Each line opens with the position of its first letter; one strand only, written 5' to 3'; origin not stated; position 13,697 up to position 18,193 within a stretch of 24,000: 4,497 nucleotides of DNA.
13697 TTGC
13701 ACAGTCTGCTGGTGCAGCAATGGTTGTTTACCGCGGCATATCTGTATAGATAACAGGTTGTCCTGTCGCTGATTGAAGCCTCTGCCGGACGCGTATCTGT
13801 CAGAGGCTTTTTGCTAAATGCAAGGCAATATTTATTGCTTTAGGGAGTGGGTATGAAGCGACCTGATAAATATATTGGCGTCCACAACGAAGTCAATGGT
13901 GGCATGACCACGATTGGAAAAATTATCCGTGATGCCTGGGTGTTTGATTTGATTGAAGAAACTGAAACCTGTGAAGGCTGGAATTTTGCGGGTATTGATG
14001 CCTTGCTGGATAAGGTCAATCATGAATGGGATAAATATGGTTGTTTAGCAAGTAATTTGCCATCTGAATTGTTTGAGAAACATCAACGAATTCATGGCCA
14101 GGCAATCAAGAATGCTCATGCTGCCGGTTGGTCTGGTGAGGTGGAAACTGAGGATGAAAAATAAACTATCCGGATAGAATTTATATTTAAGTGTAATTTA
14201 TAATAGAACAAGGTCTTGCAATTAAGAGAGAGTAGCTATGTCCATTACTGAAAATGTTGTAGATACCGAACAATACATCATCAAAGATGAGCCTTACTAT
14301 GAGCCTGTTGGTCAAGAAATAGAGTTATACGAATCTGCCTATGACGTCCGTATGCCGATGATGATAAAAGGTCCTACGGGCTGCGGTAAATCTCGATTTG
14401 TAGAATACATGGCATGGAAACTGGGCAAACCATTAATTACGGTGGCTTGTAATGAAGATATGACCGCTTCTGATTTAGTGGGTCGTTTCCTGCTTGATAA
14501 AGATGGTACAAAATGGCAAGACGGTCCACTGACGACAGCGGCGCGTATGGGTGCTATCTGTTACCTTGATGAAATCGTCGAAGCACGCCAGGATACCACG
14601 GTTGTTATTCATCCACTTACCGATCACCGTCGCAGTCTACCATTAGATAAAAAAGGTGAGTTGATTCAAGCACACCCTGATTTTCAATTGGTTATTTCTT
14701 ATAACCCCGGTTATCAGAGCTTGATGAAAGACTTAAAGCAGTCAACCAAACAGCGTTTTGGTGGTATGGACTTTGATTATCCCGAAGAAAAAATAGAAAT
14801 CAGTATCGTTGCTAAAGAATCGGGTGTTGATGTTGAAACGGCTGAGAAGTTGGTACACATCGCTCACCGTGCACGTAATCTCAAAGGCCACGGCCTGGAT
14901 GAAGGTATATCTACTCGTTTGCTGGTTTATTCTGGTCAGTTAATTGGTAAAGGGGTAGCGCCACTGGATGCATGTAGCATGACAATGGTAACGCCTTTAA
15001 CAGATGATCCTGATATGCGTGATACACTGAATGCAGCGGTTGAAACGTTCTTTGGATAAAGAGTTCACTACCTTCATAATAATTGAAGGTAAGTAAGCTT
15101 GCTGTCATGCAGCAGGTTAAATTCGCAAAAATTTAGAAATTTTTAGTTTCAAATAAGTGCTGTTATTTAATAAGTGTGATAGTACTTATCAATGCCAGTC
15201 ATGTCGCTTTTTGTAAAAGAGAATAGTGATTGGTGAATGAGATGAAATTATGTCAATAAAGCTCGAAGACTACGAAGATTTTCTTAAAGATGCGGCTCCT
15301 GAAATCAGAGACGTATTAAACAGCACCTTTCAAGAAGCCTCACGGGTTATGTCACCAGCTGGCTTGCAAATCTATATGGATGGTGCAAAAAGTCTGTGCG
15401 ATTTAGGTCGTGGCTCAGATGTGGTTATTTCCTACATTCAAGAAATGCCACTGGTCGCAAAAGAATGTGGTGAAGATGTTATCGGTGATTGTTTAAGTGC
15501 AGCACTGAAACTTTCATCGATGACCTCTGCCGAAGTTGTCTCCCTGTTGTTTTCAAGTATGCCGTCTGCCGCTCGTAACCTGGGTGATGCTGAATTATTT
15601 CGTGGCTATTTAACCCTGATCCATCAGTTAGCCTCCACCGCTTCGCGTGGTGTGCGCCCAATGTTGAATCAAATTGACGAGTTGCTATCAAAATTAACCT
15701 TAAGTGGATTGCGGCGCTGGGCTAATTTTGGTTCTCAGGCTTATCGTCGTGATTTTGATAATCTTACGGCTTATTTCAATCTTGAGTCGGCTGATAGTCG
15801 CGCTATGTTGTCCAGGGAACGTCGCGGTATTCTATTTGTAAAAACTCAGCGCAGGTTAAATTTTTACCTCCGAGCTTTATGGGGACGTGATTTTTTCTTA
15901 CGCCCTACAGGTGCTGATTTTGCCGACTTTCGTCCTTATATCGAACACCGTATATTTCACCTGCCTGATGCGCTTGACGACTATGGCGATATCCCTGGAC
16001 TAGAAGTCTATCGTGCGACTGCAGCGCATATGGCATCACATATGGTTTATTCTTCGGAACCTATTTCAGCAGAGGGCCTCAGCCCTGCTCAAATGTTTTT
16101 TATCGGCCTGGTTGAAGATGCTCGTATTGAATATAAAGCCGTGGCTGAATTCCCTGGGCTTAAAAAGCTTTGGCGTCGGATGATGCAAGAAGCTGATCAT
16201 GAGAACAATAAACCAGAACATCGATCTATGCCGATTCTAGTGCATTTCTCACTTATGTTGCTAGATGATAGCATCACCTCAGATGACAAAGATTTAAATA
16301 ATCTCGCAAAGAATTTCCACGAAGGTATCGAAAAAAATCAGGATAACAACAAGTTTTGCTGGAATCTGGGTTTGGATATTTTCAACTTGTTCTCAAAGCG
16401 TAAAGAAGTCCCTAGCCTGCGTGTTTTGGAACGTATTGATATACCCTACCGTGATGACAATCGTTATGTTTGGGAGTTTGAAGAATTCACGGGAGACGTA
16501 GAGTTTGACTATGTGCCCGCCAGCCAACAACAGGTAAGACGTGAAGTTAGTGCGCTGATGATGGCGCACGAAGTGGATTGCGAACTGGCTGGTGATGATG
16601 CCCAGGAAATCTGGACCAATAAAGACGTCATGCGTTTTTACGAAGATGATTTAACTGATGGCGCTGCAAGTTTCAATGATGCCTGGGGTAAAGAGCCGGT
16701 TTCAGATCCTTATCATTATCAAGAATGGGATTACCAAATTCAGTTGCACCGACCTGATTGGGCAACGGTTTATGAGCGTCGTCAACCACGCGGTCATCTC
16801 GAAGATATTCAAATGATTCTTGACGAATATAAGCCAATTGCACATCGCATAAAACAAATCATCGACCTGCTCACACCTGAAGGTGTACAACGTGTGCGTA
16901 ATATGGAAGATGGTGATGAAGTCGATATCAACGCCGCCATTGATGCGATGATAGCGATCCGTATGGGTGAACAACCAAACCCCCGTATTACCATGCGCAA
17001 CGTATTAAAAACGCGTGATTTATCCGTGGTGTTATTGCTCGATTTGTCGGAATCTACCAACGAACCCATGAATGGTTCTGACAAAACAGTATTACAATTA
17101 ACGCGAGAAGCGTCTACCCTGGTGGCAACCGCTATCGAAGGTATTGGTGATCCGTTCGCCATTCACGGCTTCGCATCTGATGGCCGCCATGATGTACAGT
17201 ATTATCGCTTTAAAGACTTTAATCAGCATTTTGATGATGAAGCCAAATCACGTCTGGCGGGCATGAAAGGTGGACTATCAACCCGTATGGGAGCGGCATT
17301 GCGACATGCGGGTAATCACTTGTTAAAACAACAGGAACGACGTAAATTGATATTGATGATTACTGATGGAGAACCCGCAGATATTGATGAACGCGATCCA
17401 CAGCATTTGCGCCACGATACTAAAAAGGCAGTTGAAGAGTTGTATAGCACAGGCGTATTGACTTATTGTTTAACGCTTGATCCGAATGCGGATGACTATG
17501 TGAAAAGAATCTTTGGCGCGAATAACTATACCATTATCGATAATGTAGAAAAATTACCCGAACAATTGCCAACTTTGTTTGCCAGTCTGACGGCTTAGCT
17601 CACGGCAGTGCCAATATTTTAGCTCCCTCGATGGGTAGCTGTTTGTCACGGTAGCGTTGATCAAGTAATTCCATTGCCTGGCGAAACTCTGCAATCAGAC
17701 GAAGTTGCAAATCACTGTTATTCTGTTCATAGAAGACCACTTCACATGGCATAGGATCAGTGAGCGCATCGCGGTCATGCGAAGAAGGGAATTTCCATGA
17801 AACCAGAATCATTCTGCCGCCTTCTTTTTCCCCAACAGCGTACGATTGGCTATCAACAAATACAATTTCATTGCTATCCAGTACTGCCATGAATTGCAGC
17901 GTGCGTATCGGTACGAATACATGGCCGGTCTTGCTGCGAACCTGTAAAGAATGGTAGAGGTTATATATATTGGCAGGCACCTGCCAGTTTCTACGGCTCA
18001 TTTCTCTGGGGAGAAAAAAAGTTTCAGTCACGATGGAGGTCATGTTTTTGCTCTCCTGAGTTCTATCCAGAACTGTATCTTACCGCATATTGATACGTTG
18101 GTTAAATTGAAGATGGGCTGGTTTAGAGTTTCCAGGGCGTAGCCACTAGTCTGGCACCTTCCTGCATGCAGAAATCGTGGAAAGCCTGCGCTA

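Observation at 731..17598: A CO2-concentrating island arranged around form IA RuBisCO, with no carboxysome genes in the window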

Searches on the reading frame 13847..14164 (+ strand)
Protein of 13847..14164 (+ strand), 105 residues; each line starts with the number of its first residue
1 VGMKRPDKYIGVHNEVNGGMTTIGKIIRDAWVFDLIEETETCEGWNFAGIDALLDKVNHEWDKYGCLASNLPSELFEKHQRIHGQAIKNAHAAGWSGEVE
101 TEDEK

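Call 3: search_protein_families(library=pfam, proteins=[window:13847-14164:+])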
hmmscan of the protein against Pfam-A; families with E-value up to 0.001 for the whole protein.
window:13847-14164:+ (105 aa): 0 families

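Call 5: search_protein_families(library=ncbifam, proteins=[window:13847-14164:+])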
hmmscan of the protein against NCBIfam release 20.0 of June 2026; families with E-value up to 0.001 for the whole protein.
window:13847-14164:+ (105 aa): 0 families
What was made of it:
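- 13853..14164 (+): orf103, a conserved unknown 103-aa protein in the cbbS-cbbQ slot. No Pfam or NCBIfam hit (calls 3, 5).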

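Call 70: find_homologous_proteins(query=window:13853-14164:+)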
Query window:13853-14164:+ (103 aa): 1745 proteins with E <= 0.001 among 1746 candidates; the best 120 are listed.
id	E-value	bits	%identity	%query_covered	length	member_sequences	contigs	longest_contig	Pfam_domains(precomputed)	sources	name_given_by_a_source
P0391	4.5e-66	238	100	100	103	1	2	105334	-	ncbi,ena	ncbi:MAG: hypothetical protein V3W04_10845 [Gammaproteobacteria bacterium]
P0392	1.7e-58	213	89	100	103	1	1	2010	-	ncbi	-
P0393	7.9e-57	208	86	100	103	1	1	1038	-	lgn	-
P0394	7.9e-57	208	88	100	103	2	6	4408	-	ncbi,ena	-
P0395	2.0e-56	207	87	100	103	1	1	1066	-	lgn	-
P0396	2.1e-56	206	83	100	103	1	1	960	-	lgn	-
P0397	4.2e-56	206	86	100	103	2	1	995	-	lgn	-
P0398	7.6e-56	205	86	100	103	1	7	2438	-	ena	-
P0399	1.3e-55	204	85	100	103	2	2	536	-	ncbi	-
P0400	2.8e-55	203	84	100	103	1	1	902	-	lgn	-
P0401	3.1e-55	203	84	100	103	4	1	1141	-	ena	-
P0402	3.6e-55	203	82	100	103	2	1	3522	-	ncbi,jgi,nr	ncbi:MAG: hypothetical protein OEX83_06150 [Gammaproteobacteria bacterium]|nr:hypothetical protein [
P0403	6.3e-55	202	86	100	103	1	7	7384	-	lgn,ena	-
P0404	7.2e-55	202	84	100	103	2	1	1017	-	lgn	-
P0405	7.3e-55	202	83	100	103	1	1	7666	-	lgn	-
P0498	1.1e-51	191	79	100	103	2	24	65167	-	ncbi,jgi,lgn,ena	jgi:hypothetical protein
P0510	1.4e-51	191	82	100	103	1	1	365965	-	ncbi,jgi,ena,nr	ncbi:MAG: hypothetical protein OEY36_02390 [Gammaproteobacteria bacterium]|nr:hypothetical protein [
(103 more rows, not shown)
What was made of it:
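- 13853..14164 (+): 1745 homolog clusters, top hits 76-89% identical (call 70).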

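Call 71: find_encoding_contigs(protein=P0510, flank=8000, max_places=2)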
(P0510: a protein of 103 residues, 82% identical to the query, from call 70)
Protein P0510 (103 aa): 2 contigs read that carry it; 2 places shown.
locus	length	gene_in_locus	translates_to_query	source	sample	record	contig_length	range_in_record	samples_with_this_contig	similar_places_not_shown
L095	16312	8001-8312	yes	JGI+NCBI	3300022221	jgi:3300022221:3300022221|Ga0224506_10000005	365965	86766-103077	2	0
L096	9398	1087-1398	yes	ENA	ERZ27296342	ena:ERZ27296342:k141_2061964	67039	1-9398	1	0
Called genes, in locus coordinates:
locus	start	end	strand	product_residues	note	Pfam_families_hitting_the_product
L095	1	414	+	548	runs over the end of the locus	PF01841:Transglut_core, PF14402:7TM_transglut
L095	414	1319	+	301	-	PF00990:GGDEF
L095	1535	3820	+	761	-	PF01590:GAF, PF13185:GAF_2, PF13492:GAF_3, PF05524:PEP-utilisers_N, PF00391:PEP-utilizers, PF02896:PEP-utilizers_C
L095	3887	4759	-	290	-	PF00085:Thioredoxin, PF13098:Thioredoxin_2 (weak), PF13428:TPR_14 (faint), PF14559:TPR_19, PF14561:TPR_20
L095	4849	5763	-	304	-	PF00126:HTH_1, PF03466:LysR_substrate, PF12727:PBP_like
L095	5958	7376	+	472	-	PF02788:RuBisCO_large_N, PF00016:RuBisCO_large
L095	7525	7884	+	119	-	PF00101:RuBisCO_small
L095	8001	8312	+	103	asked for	-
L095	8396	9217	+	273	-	PF12774:AAA_6 (faint), PF07728:AAA_5, PF08406:CbbQ_C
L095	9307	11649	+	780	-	PF13519:VWA_2 (faint), PF00092:VWA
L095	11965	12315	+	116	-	PF01116:F_bP_aldolase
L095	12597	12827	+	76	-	-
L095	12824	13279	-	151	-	-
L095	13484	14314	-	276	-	PF00520:Ion_trans, PF08016:PKD_channel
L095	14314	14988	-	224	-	PF04279:IspA (faint)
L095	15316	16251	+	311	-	PF00126:HTH_1, PF03466:LysR_substrate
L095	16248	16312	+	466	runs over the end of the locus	PF06965:Na_H_antiport_1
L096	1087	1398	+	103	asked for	-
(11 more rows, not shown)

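Call 72: find_encoding_contigs(protein=P0498, flank=8000, max_places=3)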
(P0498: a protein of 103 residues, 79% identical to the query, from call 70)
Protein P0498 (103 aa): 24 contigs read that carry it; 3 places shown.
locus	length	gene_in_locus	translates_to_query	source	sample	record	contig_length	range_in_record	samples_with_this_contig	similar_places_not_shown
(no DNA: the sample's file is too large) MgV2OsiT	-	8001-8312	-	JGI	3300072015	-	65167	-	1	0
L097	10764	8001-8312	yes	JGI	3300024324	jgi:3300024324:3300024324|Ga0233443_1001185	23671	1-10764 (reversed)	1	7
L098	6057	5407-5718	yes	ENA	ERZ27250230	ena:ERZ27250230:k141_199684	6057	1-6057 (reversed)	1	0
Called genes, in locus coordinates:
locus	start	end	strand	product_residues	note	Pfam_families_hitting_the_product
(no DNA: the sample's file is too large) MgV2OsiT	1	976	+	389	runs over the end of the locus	PF03781:FGE-sulfatase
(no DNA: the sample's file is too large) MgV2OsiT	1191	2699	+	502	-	-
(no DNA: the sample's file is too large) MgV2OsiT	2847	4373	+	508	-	-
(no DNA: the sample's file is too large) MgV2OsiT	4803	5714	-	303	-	PF00126:HTH_1, PF03466:LysR_substrate, PF12727:PBP_like (weak)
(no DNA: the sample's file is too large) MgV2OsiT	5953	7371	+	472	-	PF02788:RuBisCO_large_N, PF00016:RuBisCO_large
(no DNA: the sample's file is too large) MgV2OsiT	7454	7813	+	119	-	PF00101:RuBisCO_small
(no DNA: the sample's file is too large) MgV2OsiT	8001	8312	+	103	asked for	-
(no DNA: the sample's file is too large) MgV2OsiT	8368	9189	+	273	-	PF07728:AAA_5, PF08406:CbbQ_C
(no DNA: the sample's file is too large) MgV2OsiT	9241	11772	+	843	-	PF00092:VWA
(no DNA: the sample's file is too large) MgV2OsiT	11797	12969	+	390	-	PF01116:F_bP_aldolase, PF07876:Dabb (weak)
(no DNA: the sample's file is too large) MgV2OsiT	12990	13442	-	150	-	-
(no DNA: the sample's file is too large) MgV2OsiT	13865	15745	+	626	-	-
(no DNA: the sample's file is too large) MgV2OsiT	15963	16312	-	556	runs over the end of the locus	PF23914:TPR_CcmH_CycH (weak), PF12895:ANAPC3 (weak), PF13424:TPR_12 (weak), PF14559:TPR_19, PF13414:TPR_11 (weak), PF23914:TPR_CcmH_CycH, PF00515:TPR_1, PF13414:TPR_11, +17 more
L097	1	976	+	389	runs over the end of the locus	PF03781:FGE-sulfatase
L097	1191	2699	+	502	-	-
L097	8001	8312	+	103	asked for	-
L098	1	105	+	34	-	?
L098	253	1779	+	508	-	-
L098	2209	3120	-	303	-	PF00126:HTH_1, PF03466:LysR_substrate, PF12727:PBP_like (weak)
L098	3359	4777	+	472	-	PF02788:RuBisCO_large_N, PF00016:RuBisCO_large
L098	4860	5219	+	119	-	PF00101:RuBisCO_small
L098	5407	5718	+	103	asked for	-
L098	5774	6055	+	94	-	?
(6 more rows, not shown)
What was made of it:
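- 13853..14164 (+): Same slot in the canonical operons L095-L098 (calls 71, 72).
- Closest known: Canonical form IAq operon: cbbR divergent from cbbL-cbbS-. Same: Same structural genes in the same order, including the conserved 103-aa ORF (L095-L098; calls 71, 72).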

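Call 93: predict_structure(alignment_id=A6)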
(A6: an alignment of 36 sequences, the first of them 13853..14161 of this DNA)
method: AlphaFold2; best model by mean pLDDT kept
length: 103 residues; sequences in the alignment: 36
mean_pLDDT: 77.5   pTM: 0.68
mean pLDDT of the five models: 77.5, 76.9, 76.1, 75.7, 70.8
residues with pLDDT >= 90: 37; 70-90: 36; 50-70: 12; < 50: 18
segments of 3 or more residues with pLDDT < 50: 9-17, 97-103
pLDDT, mean of each block of 10 residues (from residue 1): 53 51 90 89 86 95 90 93 81 57 42
secondary structure, 60 per line:
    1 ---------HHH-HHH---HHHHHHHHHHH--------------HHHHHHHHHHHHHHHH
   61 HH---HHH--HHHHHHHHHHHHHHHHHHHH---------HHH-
elements in order: H20-30 H45-62 H71-90

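Call 95: fold_search(model_id=the predicted structure, library=pdb)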
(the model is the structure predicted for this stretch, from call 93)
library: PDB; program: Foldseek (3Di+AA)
matches with E <= 10: 16; with E <= 0.001: 0
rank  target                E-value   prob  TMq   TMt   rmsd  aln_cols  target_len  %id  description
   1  3a1k                  2.9e+00  0.06  0.24  0.08   8.2        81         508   14  Crystal structure of Rhodococcus sp. N771 Amidase (released 2009-11-03)
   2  3lq7_B                3.7e+00  0.05  0.23  0.15  10.6        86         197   16  Crystal structure of glutathione s-transferase from agrobacterium tumefaciens str. c58 (released 2010-02-23)
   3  3a1i                  3.9e+00  0.06  0.25  0.08   8.7        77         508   13  Crystal structure of Rhodococcus sp. N-771 Amidase complexed with Benzamide (released 2009-10-27)
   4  2oif_A                4.9e+00  0.04  0.18  0.13  11.5        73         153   15  The crystal structure of ferric cyanide bound barley hexacoordinate hemoglobin. (released 2007-07-24)
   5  2oif_E                5.2e+00  0.04  0.18  0.13  11.5        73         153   15  The crystal structure of ferric cyanide bound barley hexacoordinate hemoglobin. (released 2007-07-24)
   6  2r50_A                7.1e+00  0.03  0.20  0.15  11.7        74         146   12  The crystal structure of nonsymbiotic corn hemoglobin 1 (released 2007-09-18)
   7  7trd_A                7.9e+00  0.04  0.24  0.04   7.9        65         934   12  Human telomerase catalytic core structure at 3.3 Angstrom (released 2022-04-20)
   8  2oif_B                7.9e+00  0.02  0.18  0.14  11.5        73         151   15  The crystal structure of ferric cyanide bound barley hexacoordinate hemoglobin. (released 2007-07-24)
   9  2oif_G                7.9e+00  0.02  0.18  0.13  11.5        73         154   15  The crystal structure of ferric cyanide bound barley hexacoordinate hemoglobin. (released 2007-07-24)
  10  8f5h_A                8.9e+00  0.03  0.26  0.22   9.3        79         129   15  SARS-CoV-2 S2 helix epitope scaffold (released 2023-10-11)
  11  2oif_C                8.9e+00  0.02  0.18  0.14  11.5        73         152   15  The crystal structure of ferric cyanide bound barley hexacoordinate hemoglobin. (released 2007-07-24)
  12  6aej                  8.9e+00  0.02  0.23  0.09  12.4       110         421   12  Crystal structure of human FTO in complex with small-molecule inhibitors (released 2019-06-19)
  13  4uic                  9.5e+00  0.05  0.26  0.06   7.4        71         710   17  Crystal structure of the S-layer protein rSbsC(31-844) (released 2016-04-13)
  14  4ani_C                9.5e+00  0.04  0.32  0.10  10.1        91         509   10  Structural basis for the intermolecular communication between DnaK and GrpE in the DnaK chaperone system from Geobacil (released 2012-05-23)
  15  9big                  9.5e+00  0.02  0.20  0.06  14.4        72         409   10  Stat6 bound to degrader AK-1690 (released 2024-10-02)
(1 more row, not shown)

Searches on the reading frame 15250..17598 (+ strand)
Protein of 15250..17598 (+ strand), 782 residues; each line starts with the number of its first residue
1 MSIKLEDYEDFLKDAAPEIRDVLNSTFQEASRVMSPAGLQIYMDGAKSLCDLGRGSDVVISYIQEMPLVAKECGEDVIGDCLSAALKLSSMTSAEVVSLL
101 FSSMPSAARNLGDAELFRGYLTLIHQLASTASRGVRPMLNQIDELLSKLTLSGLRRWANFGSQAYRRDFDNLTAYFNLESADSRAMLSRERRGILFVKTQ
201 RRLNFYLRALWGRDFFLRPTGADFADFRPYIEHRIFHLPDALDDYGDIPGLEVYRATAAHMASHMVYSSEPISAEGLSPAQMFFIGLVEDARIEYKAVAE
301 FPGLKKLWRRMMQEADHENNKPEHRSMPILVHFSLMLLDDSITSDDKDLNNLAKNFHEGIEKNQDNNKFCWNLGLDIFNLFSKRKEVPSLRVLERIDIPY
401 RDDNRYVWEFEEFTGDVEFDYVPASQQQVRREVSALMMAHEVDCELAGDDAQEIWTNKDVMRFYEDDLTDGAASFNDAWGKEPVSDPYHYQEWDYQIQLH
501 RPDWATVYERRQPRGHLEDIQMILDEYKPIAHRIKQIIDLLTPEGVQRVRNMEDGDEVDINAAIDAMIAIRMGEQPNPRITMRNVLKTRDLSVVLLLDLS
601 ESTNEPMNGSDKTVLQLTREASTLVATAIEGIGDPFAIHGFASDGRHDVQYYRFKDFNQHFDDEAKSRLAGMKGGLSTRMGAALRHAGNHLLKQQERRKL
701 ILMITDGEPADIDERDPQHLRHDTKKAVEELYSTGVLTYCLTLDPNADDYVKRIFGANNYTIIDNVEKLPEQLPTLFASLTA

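Call 4: search_protein_families(library=pfam, proteins=[window:15250-17598:+])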
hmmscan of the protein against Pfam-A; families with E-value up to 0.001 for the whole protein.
window:15250-17598:+ (782 aa): 2 families
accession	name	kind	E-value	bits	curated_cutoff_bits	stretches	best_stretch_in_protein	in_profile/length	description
PF00092.34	VWA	-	1.1e-09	39.2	23.8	1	593-767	2-163/174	von Willebrand factor type A domain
PF13519.12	VWA_2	-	7.9e-06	26.9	27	1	593-708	1-107/107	von Willebrand factor type A domain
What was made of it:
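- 15250..17598 (+): cbbO, VWA-domain activase adaptor (782 aa). C-terminal VWA domain, E 1.1e-9 (call 4).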

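Call 6: search_protein_families(library=ncbifam, proteins=[window:15250-17598:+])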
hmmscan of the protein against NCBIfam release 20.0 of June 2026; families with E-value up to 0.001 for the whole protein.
window:15250-17598:+ (782 aa): 0 families

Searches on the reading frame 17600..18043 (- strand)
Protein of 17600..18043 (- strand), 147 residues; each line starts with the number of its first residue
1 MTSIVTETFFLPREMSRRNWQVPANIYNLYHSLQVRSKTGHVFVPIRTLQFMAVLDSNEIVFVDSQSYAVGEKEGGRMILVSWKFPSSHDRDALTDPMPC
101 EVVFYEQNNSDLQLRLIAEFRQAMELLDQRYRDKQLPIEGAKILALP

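Call 4: search_protein_families(library=pfam, proteins=[window:17600-18043:-])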
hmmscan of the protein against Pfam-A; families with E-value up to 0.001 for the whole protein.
window:17600-18043:- (147 aa): 0 families

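Call 6: search_protein_families(library=ncbifam, proteins=[window:17600-18043:-])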
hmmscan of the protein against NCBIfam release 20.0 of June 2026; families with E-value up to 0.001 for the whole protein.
window:17600-18043:- (147 aa): 0 families
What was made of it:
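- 17600..18043 (-): orf147, an unknown 147-aa protein convergent on cbbO. No family hit (calls 4, 6).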
